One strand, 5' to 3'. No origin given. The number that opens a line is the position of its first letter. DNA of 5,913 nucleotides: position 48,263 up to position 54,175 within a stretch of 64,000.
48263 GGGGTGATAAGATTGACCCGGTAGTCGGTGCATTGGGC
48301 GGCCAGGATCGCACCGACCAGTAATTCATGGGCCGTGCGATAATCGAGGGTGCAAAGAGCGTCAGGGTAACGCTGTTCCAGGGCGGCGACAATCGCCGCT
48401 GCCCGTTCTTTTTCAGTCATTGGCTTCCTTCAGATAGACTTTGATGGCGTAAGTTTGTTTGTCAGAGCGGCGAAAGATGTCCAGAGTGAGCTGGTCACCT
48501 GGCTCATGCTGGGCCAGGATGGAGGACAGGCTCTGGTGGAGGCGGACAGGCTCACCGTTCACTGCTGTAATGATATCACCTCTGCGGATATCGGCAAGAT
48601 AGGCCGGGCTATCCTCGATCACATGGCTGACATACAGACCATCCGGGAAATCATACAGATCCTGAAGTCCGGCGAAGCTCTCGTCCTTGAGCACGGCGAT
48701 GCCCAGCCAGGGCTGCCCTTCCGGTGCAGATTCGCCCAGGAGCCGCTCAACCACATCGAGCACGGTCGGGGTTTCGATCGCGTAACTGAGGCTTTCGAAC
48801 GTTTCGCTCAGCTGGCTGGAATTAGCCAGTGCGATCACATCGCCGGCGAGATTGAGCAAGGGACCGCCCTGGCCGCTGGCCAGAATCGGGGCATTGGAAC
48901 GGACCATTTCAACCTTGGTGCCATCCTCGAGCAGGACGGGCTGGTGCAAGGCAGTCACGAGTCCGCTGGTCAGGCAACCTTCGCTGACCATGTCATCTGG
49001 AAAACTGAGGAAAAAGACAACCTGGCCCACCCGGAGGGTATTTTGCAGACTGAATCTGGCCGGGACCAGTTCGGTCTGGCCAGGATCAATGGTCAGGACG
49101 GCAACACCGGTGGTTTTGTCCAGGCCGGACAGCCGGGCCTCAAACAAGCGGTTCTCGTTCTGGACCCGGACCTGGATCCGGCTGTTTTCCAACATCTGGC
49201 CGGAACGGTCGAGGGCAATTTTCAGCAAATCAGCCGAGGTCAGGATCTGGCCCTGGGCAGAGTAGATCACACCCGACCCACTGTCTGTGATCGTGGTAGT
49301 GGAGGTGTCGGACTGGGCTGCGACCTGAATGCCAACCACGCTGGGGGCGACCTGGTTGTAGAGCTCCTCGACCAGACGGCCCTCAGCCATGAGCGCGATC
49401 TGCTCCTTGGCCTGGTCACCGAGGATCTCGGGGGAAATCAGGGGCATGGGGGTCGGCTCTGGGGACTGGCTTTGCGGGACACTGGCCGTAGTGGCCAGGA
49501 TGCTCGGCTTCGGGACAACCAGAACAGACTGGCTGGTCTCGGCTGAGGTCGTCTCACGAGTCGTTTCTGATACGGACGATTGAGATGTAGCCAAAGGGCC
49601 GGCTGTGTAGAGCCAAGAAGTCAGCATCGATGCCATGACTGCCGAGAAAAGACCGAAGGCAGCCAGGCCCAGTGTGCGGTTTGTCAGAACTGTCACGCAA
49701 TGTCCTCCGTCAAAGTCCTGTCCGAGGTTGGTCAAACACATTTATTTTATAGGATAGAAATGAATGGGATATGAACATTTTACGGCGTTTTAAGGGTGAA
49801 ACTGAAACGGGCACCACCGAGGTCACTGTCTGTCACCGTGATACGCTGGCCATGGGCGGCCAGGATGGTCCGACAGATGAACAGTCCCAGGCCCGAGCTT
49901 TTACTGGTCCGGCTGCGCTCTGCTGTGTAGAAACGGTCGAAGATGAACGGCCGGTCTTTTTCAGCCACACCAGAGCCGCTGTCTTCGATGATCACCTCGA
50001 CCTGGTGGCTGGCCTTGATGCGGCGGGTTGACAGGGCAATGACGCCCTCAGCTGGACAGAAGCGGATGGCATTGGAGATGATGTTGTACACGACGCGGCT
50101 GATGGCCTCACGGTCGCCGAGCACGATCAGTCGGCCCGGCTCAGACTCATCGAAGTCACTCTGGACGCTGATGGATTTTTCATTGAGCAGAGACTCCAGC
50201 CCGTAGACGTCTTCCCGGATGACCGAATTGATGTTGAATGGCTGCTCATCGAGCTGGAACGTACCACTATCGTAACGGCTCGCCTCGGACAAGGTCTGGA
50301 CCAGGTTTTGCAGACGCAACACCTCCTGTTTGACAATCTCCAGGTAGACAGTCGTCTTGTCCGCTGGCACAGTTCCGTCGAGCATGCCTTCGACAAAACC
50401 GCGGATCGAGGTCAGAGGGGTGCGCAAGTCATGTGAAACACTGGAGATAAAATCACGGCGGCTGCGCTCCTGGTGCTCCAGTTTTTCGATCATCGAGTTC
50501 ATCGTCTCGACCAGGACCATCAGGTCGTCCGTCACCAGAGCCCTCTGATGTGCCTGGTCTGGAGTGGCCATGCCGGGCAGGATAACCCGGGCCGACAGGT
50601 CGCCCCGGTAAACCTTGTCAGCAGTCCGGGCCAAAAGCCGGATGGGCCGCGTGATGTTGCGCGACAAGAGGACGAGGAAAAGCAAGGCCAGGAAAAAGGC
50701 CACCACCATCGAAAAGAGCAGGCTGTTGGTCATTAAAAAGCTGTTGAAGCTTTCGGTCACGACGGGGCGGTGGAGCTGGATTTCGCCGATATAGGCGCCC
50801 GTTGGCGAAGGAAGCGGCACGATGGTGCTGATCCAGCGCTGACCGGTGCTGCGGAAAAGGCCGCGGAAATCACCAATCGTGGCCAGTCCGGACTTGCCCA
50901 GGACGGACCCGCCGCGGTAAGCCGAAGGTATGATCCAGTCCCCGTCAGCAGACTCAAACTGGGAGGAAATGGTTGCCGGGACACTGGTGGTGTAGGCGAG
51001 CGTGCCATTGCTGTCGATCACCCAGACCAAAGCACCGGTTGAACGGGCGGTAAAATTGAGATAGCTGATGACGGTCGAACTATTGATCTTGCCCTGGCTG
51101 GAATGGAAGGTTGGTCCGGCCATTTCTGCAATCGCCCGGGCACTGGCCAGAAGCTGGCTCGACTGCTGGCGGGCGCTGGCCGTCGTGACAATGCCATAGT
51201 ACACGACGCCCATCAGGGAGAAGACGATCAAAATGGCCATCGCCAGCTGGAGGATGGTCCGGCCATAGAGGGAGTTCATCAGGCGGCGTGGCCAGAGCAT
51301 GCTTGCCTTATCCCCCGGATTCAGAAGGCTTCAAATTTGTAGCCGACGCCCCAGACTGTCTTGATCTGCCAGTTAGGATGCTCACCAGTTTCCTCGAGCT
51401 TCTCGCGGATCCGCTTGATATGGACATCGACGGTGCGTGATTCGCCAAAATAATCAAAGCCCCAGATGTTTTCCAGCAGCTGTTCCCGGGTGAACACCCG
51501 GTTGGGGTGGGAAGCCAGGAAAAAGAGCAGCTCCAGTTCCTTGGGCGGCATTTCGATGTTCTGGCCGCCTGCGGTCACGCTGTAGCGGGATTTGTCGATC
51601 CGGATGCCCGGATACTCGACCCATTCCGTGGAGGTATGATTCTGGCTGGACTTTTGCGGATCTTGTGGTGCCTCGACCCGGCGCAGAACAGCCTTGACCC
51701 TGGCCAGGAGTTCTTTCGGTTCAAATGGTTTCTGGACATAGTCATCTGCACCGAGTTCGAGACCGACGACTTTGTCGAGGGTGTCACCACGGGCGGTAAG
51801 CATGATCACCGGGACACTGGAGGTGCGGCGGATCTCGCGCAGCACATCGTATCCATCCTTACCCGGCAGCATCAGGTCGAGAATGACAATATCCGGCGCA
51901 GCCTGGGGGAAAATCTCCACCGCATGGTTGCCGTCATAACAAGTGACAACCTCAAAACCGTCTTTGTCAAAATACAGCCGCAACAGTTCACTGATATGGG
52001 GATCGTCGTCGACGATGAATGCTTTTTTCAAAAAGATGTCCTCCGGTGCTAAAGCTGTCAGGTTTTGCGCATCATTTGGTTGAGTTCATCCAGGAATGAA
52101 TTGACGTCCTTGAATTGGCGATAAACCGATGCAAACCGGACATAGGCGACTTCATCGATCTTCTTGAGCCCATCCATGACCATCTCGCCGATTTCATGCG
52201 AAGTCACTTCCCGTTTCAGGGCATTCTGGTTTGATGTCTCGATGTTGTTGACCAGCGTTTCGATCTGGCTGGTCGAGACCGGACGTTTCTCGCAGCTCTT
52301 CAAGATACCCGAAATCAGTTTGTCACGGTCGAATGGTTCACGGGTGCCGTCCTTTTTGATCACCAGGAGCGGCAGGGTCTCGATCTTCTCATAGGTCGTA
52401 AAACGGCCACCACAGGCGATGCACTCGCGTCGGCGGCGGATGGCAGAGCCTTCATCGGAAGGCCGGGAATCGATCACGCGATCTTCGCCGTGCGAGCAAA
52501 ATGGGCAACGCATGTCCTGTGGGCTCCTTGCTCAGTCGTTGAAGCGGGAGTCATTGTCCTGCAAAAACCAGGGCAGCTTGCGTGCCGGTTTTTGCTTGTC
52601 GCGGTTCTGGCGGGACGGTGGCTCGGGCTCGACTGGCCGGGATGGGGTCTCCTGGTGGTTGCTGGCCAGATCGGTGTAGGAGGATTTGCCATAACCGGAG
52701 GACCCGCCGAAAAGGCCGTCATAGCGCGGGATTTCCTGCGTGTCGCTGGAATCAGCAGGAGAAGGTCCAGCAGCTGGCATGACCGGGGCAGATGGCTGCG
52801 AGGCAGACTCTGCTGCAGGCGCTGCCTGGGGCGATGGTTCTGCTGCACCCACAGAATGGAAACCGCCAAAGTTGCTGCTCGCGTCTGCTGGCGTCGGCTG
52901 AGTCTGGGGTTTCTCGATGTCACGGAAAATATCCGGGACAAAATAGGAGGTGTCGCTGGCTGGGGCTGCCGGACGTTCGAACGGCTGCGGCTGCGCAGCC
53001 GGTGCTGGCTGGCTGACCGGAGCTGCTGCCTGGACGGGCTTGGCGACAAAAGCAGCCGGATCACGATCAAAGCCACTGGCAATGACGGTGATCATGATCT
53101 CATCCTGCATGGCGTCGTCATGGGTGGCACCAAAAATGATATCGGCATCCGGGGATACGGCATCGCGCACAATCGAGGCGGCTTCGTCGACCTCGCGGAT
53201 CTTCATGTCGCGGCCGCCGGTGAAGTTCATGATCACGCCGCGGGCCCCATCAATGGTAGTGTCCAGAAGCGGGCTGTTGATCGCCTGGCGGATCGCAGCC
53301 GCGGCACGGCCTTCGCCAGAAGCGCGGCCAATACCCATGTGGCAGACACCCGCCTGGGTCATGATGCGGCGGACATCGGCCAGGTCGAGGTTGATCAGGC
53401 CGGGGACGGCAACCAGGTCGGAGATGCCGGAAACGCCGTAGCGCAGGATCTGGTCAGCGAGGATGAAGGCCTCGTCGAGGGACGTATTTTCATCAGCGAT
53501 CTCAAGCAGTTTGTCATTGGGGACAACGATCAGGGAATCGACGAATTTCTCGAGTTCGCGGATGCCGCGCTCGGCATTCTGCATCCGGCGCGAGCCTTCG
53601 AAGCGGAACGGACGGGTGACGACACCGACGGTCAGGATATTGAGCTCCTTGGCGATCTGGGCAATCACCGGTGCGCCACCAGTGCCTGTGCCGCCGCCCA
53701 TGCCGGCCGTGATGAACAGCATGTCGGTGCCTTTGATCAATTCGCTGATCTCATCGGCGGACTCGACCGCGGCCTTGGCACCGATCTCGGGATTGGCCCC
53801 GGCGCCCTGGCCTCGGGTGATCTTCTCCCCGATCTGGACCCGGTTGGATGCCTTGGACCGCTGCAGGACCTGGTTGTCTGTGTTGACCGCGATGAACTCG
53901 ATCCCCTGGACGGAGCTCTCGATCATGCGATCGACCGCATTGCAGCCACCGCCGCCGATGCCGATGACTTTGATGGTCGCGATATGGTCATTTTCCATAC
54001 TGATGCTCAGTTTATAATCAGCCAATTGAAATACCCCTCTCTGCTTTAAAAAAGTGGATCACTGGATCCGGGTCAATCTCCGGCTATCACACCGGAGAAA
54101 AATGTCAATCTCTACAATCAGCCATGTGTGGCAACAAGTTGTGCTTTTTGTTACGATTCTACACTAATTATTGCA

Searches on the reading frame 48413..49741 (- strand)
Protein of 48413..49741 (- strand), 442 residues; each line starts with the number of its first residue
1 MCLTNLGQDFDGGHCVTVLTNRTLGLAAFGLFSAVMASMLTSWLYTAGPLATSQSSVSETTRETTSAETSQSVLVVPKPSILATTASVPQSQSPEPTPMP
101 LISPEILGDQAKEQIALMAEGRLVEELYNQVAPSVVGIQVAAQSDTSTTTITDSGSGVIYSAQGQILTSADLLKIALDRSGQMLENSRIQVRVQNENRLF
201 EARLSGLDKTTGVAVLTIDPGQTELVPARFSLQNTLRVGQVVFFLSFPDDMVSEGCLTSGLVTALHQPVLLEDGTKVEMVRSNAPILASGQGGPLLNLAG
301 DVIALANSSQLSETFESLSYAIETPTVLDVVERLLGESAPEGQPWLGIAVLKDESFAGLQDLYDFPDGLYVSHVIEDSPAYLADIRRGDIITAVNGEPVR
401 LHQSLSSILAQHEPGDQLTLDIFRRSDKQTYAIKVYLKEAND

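Call 86: search_protein_families(library=pfam, proteins=[window:48413-49741:-], max_evalue=0.00001)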
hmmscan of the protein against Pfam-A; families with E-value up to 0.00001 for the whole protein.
window:48413-49741:- (442 aa): 4 families
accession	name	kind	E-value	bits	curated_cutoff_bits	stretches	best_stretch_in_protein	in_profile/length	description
PF13365.12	Trypsin_2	-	1.3e-15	58.8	27.6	1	155-305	1-144/144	Trypsin-like peptidase domain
PF13180.12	PDZ_2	-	5.7e-15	55.8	27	1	346-435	3-80/80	PDZ domain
PF17820.7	PDZ_6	-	2.9e-10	40.2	27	1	371-419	2-49/54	PDZ domain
PF00595.29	PDZ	-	3.5e-09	37.4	23.2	1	360-422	23-80/81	PDZ domain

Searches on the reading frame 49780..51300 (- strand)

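Call 86: search_protein_families(library=pfam, proteins=[window:49780-51300:-], max_evalue=0.00001)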
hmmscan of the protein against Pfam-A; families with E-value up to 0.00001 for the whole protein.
window:49780-51300:- (506 aa): 3 families
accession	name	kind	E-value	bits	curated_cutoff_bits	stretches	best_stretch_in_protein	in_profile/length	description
PF02518.31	HATPase_c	-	5.4e-24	85.2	26.4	1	395-505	1-109/111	Histidine kinase-, DNA gyrase B-, and HSP90-like ATPase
PF00512.31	HisKA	-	9.9e-17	61.2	26.9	1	280-346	1-66/66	His Kinase A (phospho-acceptor) domain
PF00672.30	HAMP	-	1e-06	29.4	25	0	211-239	1-29/53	HAMP domain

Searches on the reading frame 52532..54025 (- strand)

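Call 86: search_protein_families(library=pfam, proteins=[window:52532-54025:-], max_evalue=0.00001)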
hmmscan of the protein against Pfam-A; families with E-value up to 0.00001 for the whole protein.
window:52532-54025:- (497 aa): 2 families
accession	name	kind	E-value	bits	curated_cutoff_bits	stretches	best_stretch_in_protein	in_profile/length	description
PF00091.31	Tubulin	-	2.9e-52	178.2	33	1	18-177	2-189/190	Tubulin/FtsZ family, GTPase domain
PF12327.13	FtsZ_C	-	1e-32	112.7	27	1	226-320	1-95/95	FtsZ family, C-terminal domain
